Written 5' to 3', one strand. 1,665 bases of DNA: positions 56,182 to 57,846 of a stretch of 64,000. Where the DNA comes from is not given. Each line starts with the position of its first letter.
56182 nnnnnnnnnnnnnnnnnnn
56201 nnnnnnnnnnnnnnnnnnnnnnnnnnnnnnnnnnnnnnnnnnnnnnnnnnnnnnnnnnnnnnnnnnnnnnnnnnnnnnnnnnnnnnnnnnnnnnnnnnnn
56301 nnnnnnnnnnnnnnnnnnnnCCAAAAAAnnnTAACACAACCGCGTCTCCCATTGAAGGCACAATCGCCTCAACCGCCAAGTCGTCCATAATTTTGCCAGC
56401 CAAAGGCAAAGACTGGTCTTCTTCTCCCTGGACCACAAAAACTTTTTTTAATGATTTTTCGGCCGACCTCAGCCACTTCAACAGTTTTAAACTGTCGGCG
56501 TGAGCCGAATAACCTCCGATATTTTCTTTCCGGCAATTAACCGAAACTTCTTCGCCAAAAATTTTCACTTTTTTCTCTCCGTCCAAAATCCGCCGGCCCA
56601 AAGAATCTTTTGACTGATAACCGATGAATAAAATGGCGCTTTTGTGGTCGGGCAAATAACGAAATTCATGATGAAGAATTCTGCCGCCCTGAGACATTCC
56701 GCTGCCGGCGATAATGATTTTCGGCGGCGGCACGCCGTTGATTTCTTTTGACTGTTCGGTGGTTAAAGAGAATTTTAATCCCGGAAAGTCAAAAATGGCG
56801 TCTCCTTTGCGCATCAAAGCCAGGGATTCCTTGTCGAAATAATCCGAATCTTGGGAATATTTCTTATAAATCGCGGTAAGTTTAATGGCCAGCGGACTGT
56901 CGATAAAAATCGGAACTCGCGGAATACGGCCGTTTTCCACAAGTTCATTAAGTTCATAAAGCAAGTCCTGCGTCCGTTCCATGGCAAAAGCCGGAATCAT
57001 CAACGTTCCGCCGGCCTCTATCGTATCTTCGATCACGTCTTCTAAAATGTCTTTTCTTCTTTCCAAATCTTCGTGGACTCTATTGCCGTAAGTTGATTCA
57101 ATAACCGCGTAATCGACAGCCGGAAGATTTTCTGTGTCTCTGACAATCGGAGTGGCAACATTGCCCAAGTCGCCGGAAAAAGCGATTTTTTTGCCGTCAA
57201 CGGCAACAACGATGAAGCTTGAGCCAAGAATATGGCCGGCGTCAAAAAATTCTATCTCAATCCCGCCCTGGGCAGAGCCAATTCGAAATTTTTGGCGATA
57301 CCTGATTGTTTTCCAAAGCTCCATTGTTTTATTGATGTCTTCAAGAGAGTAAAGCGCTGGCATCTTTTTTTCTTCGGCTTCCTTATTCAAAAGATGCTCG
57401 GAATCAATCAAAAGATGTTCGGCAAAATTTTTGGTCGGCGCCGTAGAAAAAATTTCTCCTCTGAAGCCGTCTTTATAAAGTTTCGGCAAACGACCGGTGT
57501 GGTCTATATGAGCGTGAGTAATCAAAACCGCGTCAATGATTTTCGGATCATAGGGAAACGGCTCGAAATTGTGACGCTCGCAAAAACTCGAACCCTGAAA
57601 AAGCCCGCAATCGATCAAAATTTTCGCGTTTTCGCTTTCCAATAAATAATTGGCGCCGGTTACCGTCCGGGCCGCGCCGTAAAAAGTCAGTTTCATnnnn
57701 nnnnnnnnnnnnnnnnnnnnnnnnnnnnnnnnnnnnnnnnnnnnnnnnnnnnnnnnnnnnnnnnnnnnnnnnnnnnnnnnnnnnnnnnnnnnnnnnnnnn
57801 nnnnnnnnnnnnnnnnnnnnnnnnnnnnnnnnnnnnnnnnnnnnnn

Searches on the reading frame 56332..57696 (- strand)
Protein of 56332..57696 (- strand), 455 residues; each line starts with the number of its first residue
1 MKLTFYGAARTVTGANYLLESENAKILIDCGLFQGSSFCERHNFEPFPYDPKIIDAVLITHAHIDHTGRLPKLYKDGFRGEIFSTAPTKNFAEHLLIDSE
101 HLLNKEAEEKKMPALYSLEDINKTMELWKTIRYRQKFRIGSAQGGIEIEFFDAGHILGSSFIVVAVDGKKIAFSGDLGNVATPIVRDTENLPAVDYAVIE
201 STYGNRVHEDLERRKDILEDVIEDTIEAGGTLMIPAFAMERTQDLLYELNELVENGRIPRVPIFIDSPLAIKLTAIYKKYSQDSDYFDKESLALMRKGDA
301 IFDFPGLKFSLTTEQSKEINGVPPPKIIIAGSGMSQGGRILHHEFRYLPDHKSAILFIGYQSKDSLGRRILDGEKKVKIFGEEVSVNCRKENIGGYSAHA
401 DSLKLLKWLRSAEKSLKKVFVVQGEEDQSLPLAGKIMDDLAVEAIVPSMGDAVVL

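Call 73: search_protein_families(library=ncbifam, proteins=[window:56332-57696:-], max_evalue=0.00001)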
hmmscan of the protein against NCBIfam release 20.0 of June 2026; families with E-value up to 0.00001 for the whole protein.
window:56332-57696:- (455 aa): 3 families
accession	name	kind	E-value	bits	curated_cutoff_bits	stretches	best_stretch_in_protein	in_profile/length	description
NF045584.1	cas14_MBL_CASP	equivalog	3.9e-127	425.2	800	1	1-450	1-435/612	type VII CRISPR-associated protein Cas14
TIGR03675.1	arCOG00543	equivalog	3.3e-83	280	580.2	1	2-453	176-628/631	beta-CASP ribonuclease aCPSF1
TIGR04122.1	Xnuc_lig_assoc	equivalog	3.8e-14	52.2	325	1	132-254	68-187/326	ligase-associated DNA damage response exonuclease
